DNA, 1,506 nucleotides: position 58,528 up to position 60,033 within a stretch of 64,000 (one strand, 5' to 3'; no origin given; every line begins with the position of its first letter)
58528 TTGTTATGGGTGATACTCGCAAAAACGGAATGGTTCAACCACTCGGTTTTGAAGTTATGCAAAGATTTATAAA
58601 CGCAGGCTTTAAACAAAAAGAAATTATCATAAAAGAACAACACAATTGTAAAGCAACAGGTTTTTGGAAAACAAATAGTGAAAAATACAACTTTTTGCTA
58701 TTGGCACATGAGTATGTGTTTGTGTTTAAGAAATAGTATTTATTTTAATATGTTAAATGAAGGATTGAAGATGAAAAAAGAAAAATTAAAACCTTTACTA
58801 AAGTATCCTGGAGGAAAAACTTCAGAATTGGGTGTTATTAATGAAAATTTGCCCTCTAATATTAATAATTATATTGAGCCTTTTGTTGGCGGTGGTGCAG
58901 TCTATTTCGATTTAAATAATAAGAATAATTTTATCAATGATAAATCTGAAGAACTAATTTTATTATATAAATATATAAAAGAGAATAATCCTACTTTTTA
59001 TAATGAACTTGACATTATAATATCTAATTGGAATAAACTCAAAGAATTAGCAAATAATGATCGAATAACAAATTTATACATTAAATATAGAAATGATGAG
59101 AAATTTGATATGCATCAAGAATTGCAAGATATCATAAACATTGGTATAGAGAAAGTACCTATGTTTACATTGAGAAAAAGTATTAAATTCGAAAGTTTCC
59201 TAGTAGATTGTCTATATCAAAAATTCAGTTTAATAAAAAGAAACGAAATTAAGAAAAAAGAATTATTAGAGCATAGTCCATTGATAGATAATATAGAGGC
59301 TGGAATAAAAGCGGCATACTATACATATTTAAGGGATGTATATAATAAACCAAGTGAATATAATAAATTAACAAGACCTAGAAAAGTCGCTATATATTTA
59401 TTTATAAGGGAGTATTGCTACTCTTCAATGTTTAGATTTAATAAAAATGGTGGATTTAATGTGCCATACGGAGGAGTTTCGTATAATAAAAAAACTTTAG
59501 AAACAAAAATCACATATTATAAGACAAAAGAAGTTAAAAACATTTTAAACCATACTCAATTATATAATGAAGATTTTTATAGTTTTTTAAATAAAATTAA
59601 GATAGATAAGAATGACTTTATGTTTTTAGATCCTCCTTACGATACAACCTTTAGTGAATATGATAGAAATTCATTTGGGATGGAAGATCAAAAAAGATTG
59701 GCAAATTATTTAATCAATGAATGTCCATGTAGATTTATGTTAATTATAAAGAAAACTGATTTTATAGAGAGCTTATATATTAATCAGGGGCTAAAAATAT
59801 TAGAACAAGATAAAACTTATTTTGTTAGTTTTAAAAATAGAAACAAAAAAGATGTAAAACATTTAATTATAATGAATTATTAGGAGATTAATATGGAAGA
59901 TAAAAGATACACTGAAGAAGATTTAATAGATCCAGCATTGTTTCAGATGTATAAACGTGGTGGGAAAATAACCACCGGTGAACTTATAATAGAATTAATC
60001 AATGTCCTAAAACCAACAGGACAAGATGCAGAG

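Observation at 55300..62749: AT-rich single-operon defence island: DpnII-type R-M with three methyltransferases plus extra modules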

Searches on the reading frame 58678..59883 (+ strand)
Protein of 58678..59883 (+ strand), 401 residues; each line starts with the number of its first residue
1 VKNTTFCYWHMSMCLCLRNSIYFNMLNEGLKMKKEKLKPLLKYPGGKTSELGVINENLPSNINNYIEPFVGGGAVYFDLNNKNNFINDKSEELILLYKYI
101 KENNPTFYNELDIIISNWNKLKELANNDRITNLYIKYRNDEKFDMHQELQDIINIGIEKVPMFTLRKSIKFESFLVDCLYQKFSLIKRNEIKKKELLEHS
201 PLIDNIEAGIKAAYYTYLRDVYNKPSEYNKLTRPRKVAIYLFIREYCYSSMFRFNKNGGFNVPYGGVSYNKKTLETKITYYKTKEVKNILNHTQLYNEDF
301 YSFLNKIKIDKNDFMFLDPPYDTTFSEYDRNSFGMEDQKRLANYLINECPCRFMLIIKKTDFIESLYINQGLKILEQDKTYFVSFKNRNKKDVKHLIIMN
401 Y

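Call 4: search_protein_families(library=pfam, proteins=[window:58678-59883:+], max_evalue=0.01)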
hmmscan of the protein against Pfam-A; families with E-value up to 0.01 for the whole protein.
window:58678-59883:+ (401 aa): 1 family
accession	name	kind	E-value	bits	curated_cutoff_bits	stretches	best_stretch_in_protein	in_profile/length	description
PF02086.21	MethyltransfD12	-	1.2e-33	117.4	22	2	179-379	51-249/253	D12 class N6 adenine-specific DNA methyltransferase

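Call 5: search_protein_families(library=padloc, proteins=[window:58678-59883:+], max_evalue=0.01)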
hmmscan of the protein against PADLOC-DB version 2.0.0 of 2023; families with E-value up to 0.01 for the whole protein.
window:58678-59883:+ (401 aa): 20 families
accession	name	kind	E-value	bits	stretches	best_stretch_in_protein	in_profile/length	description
PDLC03294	MTase_II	-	4.2e-59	198.4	2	179-401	60-271/272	Type II methyltransferase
PDLC03735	oMTase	-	1.1e-36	124.7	2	201-401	83-282/284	orphan methyltransferase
PDLC03349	MTase_II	-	4.3e-35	119.5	1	37-398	5-355/374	Type II methyltransferase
PDLC03729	oMTase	-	1e-31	108.4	2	211-399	88-267/275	orphan methyltransferase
PDLC03383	MTase_II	-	1.8e-28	97.9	2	211-401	125-313/318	Type II methyltransferase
PDLC03266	MTase_II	-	7.4e-27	92.5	2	30-109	7-91/285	Type II methyltransferase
PDLC03261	MTase_II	-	9.8e-26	88.2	2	34-107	21-94/643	Type II methyltransferase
PDLC03247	MTase_II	-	9.9e-23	78.7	2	37-124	2-93/282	Type II methyltransferase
PDLC03264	MTase_II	-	1.4e-18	65.2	2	213-400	102-282/306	Type II methyltransferase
PDLC04018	PD-Lambda-5_B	-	1.7e-15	55.1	2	268-398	148-268/291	-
PDLC03717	oMTase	-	9.7e-14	49.4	1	38-125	3-94/285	orphan methyltransferase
PDLC03287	MTase_II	-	2.1e-11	41.3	2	218-400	458-640/646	Type II methyltransferase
PDLC03344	MTase_II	-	2.9e-11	41.5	1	37-119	3-85/154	Type II methyltransferase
PDLC03302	MTase_II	-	9.6e-10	35.8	1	35-125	357-446/626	Type II methyltransferase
PDLC03253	MTase_II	-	1.9e-09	35.6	1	37-103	3-69/253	Type II methyltransferase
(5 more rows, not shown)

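Call 6: search_protein_families(library=ncbifam, proteins=[window:58678-59883:+], max_evalue=0.01)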
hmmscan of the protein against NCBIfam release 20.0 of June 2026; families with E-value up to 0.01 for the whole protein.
window:58678-59883:+ (401 aa): 3 families
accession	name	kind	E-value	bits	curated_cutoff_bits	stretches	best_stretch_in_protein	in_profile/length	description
TIGR00571.1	dam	subfamily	1.4e-47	162.6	114.85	2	205-400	83-267/267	Dam family site-specific DNA-(adenine-N6)-methyltransferase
NF008152.0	PRK10904.1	equivalog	1.9e-19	70.1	441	2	196-380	73-250/271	adenine-specific DNA-methyltransferase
TIGR00655.1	PurU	equivalog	0.0017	18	285.95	0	106-154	109-157/280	formyltetrahydrofolate deformylase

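Call 41: find_related_loci(query=A3, collection=metagenome_contigs, flank=10000)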
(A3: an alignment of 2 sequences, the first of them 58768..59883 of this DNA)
Query A3 (371 aa) in metagenome_contigs; peptide patterns used: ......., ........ (x = any residue, [..] = any of these).
431 stretches matched a pattern; 224 encode a relative of the query (tblastn E <= 1e-3); the best 80 are kept; 80 distinct loci.
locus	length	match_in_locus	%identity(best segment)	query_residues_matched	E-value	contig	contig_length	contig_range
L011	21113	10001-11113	97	1-371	0e+0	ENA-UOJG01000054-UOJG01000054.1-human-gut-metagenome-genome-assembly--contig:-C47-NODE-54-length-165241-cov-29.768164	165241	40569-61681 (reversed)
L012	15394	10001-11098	80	6-371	0e+0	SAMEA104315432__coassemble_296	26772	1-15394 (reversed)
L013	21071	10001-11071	77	15-371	0e+0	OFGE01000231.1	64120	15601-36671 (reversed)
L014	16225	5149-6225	76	13-371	0e+0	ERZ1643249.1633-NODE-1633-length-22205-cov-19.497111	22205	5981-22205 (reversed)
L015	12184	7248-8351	68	4-371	5e-167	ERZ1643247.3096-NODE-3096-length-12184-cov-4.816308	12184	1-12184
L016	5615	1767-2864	69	7-371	1e-168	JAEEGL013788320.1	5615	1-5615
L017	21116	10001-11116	55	6-371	2e-122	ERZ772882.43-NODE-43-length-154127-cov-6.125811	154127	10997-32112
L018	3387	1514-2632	53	7-371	3e-121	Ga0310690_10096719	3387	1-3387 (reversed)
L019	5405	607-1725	55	7-371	9e-117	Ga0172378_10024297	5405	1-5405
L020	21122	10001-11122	53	5-371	9e-116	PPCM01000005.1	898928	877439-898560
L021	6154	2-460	99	219-371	3e-96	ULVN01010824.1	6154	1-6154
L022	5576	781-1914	44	7-371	7e-95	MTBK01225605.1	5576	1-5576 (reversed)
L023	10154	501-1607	45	5-371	4e-94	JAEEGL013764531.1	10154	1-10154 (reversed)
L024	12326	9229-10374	46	3-371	9e-94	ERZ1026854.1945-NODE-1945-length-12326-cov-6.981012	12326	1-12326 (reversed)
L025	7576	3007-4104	48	8-371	2e-93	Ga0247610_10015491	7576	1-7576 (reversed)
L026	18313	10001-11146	47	3-371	2e-93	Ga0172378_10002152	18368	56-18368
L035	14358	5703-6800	45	8-371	3e-91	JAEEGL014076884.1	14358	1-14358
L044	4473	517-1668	46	1-371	1e-89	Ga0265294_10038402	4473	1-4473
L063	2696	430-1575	44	3-371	3e-86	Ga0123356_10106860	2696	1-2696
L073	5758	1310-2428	42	7-371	5e-77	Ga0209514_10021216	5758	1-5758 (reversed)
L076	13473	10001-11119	41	7-371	1e-76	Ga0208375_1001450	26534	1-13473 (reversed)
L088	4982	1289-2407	39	7-371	1e-69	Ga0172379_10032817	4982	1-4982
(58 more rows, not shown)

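Call 51: search_protein_families(library=pfam, proteins=[L014:2674-3516:+, L011:8045-8392:+], max_evalue=5)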
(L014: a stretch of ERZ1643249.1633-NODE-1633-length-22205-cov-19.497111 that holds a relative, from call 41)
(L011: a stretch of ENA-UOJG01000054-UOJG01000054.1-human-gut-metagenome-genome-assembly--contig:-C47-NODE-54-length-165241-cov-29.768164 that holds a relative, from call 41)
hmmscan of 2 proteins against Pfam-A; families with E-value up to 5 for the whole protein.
L014:2674-3516:+ (280 aa): 4 families
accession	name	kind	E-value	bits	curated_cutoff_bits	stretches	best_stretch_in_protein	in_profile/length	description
PF04471.18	Mrr_cat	-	1.9e-23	83.2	21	1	27-142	6-113/115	Restriction endonuclease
PF22722.2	NA-iREase1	-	4.7e-05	23.8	27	1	30-142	1-106/106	NACHT-associated inactive Restriction Endonuclease 1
PF20289.3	MComp1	-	0.085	13.1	27.3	1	213-272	27-82/99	ABC-three component (ABC-3C) system Middle Component 1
PF07996.16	T4SS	-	0.18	12.6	24.7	1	155-226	3-80/197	Type IV secretion system proteins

L011:8045-8392:+ (115 aa): 1 family
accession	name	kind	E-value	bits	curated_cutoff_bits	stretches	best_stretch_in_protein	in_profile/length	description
PF05365.17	UCR_UQCRX_QCR9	-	0.081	13.3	27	1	24-46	26-48/53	Ubiquinol-cytochrome C reductase, UQCRX/QCR9 like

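Call 58: search_protein_families(library=pfam, proteins=[L012:6225-7382:+, L012:7385-8710:+, L012:8707-9963:+, L013:6151-8364:+, L013:8589-9236:+, L015:4636-6207:+, L015:6188-7147:+, L017:6194-8335:+, L017:8975-9922:+, L020:8951-9766:+], max_evalue=0.001)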
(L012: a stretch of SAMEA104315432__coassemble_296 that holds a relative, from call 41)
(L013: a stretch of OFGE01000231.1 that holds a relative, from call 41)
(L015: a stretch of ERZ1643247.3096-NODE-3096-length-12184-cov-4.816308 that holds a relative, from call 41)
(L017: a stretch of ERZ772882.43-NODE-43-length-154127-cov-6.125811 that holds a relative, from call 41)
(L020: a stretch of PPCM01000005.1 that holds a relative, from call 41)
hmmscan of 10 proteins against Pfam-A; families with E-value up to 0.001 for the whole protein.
L012:6225-7382:+ (385 aa): 1 family
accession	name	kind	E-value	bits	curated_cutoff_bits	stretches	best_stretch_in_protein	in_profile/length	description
PF00145.23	DNA_methylase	-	8.4e-39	134.3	22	1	4-382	1-324/324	C-5 cytosine-specific DNA methylase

L012:7385-8710:+ (441 aa): 1 family
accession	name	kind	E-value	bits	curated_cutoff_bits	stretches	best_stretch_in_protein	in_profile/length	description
PF07669.17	Eco57I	-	3.3e-16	60.3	25.3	1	114-235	47-169/171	Eco57I restriction-modification methylase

L012:8707-9963:+ (418 aa): 0 families

L013:6151-8364:+ (737 aa): 4 families
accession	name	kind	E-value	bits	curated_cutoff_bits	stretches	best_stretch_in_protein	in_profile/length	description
PF04851.21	ResIII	-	9e-18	65.2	22.5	1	8-179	2-162/164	Type III restriction enzyme, res subunit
PF18766.7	SWI2_SNF2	-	6.7e-07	29.6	26.7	1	17-186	5-162/221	SWI2/SNF2 ATPase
PF00270.35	DEAD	-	9.3e-07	29.2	26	1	14-182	4-163/167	DEAD/DEAH box helicase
PF13245.12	AAA_19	-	0.00083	20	25.1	0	29-171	10-118/134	AAA domain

L013:8589-9236:+ (215 aa): 2 families
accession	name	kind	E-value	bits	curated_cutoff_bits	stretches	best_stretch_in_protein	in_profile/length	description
PF10137.14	CAP12-PCTIR_TIR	-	1.3e-37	128.9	24.7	1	69-189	1-118/119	CAP12/Pycsar effector protein, TIR domain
PF13676.11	TIR_2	-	0.00036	21.4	28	1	70-191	1-111/122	TIR domain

L015:4636-6207:+ (523 aa): 2 families
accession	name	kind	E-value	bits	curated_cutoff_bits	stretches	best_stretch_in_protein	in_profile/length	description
PF09254.17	FokI_cleav_dom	-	2e-15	57.2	25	1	362-515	24-186/188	FokI, cleavage domain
PF09491.16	RE_AlwI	-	4e-08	33.1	23.1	1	79-262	2-187/441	AlwI restriction endonuclease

L015:6188-7147:+ (319 aa): 1 family
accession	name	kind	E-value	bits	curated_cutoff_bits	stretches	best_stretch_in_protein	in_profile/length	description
PF00145.23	DNA_methylase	-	8.4e-85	285.5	22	1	11-315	2-323/324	C-5 cytosine-specific DNA methylase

L017:6194-8335:+ (713 aa): 2 families
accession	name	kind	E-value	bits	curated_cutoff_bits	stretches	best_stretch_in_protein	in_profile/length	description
PF09561.16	RE_HpaII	-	6.1e-127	424.3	25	1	358-711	1-359/359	HpaII restriction endonuclease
PF00145.23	DNA_methylase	-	3.4e-99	332.8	22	1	4-329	1-323/324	C-5 cytosine-specific DNA methylase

L017:8975-9922:+ (315 aa): 1 family
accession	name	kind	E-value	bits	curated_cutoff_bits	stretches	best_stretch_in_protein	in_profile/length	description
PF00145.23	DNA_methylase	-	6.2e-91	305.6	22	1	1-306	1-322/324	C-5 cytosine-specific DNA methylase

L020:8951-9766:+ (271 aa): 0 families

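Call 60: search_protein_families(library=pfam, proteins=[L022:1934-2716:+, L023:1629-2438:+, L026:11169-11951:+, L035:6811-7632:+, L044:1687-2496:+, L063:1590-2339:+, L073:2438-3226:+, L076:11129-11914:+, L088:2410-3186:+, L025:4118-5251:+], max_evalue=0.01)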
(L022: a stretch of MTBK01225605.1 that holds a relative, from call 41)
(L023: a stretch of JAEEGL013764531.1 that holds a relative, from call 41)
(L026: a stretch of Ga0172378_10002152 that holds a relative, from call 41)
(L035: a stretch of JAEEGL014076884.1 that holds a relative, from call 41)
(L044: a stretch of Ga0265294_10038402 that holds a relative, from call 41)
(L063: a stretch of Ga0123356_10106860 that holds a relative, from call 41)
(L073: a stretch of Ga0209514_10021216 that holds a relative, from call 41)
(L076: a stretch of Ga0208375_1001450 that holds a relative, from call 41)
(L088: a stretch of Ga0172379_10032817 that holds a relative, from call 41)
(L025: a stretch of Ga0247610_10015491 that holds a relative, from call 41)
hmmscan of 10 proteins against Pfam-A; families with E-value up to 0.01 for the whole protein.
L022:1934-2716:+ (260 aa): 1 family
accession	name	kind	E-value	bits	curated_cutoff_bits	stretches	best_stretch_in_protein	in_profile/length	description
PF13020.12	NOV_C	-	5.1e-18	65.4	22.1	1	136-228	1-83/91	Protein NO VEIN, C-terminal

L023:1629-2438:+ (269 aa): 1 family
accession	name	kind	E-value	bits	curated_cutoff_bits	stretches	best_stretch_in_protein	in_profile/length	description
PF09520.16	RE_TdeIII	-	1.5e-41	143.1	27.2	1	7-250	2-239/242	Type II restriction endonuclease, TdeIII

L026:11169-11951:+ (260 aa): 1 family
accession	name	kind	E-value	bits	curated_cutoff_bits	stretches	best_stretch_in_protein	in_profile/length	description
PF13020.12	NOV_C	-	5e-16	59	22.1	1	136-232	1-87/91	Protein NO VEIN, C-terminal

L035:6811-7632:+ (273 aa): 1 family
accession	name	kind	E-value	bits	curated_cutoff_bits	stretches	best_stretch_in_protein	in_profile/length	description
PF09520.16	RE_TdeIII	-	2.2e-40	139.3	27.2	1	12-254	4-238/242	Type II restriction endonuclease, TdeIII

L044:1687-2496:+ (269 aa): 1 family
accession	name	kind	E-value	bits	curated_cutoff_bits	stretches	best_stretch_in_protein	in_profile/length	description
PF09520.16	RE_TdeIII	-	2.1e-44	152.4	27.2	1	9-250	4-239/242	Type II restriction endonuclease, TdeIII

L063:1590-2339:+ (249 aa): 2 families
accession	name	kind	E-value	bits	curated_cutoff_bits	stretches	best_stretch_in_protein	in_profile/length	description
PF01844.29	HNH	-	7.4e-06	26.5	21.4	1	167-227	1-46/47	HNH endonuclease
PF14338.12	Mrr_N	-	0.00023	21.7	29.5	1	9-90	3-86/87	Mrr N-terminal domain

L073:2438-3226:+ (262 aa): 5 families
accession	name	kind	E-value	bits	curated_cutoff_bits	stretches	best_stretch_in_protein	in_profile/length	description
PF01555.25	N6_N4_Mtase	-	2.9e-64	217.5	26.7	1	25-250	1-220/221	DNA methylase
PF01170.24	UPF0020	-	2.7e-05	24.4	22.3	0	206-246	23-64/197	RMKL-like, methyltransferase domain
PF08241.18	Methyltransf_11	-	0.0013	19.8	21.2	0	74-90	78-94/95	Methyltransferase domain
PF03602.21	Cons_hypoth95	-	0.0015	18.7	24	0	17-37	104-126/182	Conserved hypothetical protein 95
PF02384.22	N6_Mtase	-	0.0042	16.9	20.4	0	7-100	108-190/311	N-6 DNA Methylase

L076:11129-11914:+ (261 aa): 5 families
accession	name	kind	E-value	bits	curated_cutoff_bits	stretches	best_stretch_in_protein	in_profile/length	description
PF01555.25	N6_N4_Mtase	-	1.3e-64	218.6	26.7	1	25-250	1-220/221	DNA methylase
PF03602.21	Cons_hypoth95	-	0.0001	22.5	24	0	175-254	6-85/182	Conserved hypothetical protein 95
PF01170.24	UPF0020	-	0.00012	22.3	22.3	0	206-248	23-66/197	RMKL-like, methyltransferase domain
PF02086.21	MethyltransfD12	-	0.0048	17.1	22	0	199-229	7-38/253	D12 class N6 adenine-specific DNA methyltransferase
PF08241.18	Methyltransf_11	-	0.0077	17.3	21.2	0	74-90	78-94/95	Methyltransferase domain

L088:2410-3186:+ (258 aa): 5 families
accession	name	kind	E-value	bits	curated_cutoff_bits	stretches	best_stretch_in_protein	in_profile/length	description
PF01555.25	N6_N4_Mtase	-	3.3e-65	220.6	26.7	1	26-250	2-220/221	DNA methylase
PF01170.24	UPF0020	-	0.00021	21.5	22.3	0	205-246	22-64/197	RMKL-like, methyltransferase domain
PF03602.21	Cons_hypoth95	-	0.0073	16.4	24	0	10-37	98-126/182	Conserved hypothetical protein 95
PF13847.12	Methyltransf_31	-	0.0089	16.2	27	0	11-94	61-112/145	Methyltransferase domain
PF08241.18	Methyltransf_11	-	0.01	16.9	21.2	0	76-90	80-94/95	Methyltransferase domain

L025:4118-5251:+ (377 aa): 1 family
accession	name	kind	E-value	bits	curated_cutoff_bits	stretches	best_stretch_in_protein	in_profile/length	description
PF13020.12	NOV_C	-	6.4e-20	71.5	22.1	1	254-350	2-87/91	Protein NO VEIN, C-terminal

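Call 66: search_protein_families(library=pfam, proteins=[L014:10991-11866:+, L014:12043-13542:+, L014:13690-14448:-, L014:15045-16007:-, L014:272-1150:-, L011:2762-5167:+, L011:5167-6069:+, L011:6242-6832:+, L011:14226-14912:-], max_evalue=0.001)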
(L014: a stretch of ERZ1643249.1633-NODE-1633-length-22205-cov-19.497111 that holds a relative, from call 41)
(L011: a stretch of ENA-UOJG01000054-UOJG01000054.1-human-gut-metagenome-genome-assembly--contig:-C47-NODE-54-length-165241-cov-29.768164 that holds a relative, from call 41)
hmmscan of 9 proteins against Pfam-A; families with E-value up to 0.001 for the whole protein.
L014:10991-11866:+ (291 aa): 1 family
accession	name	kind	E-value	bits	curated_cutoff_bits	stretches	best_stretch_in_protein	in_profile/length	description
PF23343.2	REP_ORF2-G2P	-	3e-11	43.9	27.8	1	111-227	2-98/99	Replication-associated protein ORF2/G2P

L014:12043-13542:+ (499 aa): 3 families
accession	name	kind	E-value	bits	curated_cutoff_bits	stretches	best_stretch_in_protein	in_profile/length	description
PF00239.26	Resolvase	-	8.7e-31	107.4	23.3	1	4-147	1-143/145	Resolvase, N terminal domain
PF07508.19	Recombinase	-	5.6e-18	65.5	21.1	1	169-255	1-102/102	Recombinase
PF13408.12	Zn_ribbon_recom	-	1.9e-11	44.6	25.3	1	267-325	1-55/58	Recombinase zinc beta ribbon domain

L014:13690-14448:- (252 aa): 0 families

L014:15045-16007:- (320 aa): 1 family
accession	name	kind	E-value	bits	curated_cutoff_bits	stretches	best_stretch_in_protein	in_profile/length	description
PF00078.32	RVT_1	-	2e-08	34.6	29.6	1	11-82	122-191/205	Reverse transcriptase (RNA-dependent DNA polymerase)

L014:272-1150:- (292 aa): 0 families

L011:2762-5167:+ (801 aa): 4 families
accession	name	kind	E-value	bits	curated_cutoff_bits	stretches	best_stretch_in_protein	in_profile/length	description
PF13597.11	NRDD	-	2.4e-193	644.3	26.2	1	133-697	1-562/562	Anaerobic ribonucleoside-triphosphate reductase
PF03477.21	ATP-cone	-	1.8e-22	80.1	25.8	1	16-104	2-87/88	ATP cone domain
PF00462.30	Glutaredoxin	-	8.6e-09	35.9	22.9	1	727-763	1-37/60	Glutaredoxin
PF00085.26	Thioredoxin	-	0.0001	22.7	23.5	1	727-794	22-96/103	Thioredoxin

L011:5167-6069:+ (300 aa): 14 families
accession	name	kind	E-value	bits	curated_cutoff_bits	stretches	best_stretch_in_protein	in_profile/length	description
PF07992.20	Pyr_redox_2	-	2.1e-40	139.4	26.1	1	3-286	2-291/291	Pyridine nucleotide-disulphide oxidoreductase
PF13738.12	Pyr_redox_3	-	2.2e-20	73.6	30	2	76-269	101-305/305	Pyridine nucleotide-disulphide oxidoreductase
PF01266.30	DAO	-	2.5e-15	57.3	27.9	2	3-38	1-38/353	FAD dependent oxidoreductase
PF00070.33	Pyr_redox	-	2.2e-11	44.5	22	1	142-213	1-79/82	Pyridine nucleotide-disulphide oxidoreductase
PF12831.13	FAD_oxidored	-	3.9e-10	40.1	27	1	3-78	1-75/416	FAD dependent oxidoreductase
PF03486.20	HI0933_like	-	5.7e-10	39.5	50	1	3-36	2-35/244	HI0933-like protein Rossmann domain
PF00890.30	FAD_binding_2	-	7e-09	35.8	20.4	1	3-34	1-32/414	FAD binding domain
PF13450.12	NAD_binding_8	-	7.3e-08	33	21.9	1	6-42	1-38/68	NAD(P)-binding Rossmann-like domain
PF01494.25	FAD_binding_3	-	3.8e-05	23.5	22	1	2-34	2-34/349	FAD binding domain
PF13241.12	NAD_binding_7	-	5.9e-05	24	22.1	0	3-55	9-46/104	Putative NAD(P)-binding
PF05834.18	Lycopene_cycl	-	7.9e-05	22.3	23.4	0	52-113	82-145/380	Lycopene cyclase protein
PF01134.28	GIDA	-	8.5e-05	22.2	22.1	1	3-33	1-31/391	Glucose inhibited division protein A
PF01262.27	AlaDh_PNT_C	-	0.00013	21.9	23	1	3-34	30-61/214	Alanine dehydrogenase/PNT, C-terminal domain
PF01946.23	Thi4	-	0.0005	19.8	26.2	0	2-37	18-55/235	Thi4 family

L011:6242-6832:+ (196 aa): 0 families

L011:14226-14912:- (228 aa): 2 families
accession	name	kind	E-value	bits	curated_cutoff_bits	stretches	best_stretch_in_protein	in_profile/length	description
PF04055.27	Radical_SAM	-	2.2e-19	70.7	29.5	1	22-179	2-166/166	Radical SAM superfamily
PF13353.11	Fer4_12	-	5.9e-10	40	22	1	19-122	7-113/137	4Fe-4S single cluster domain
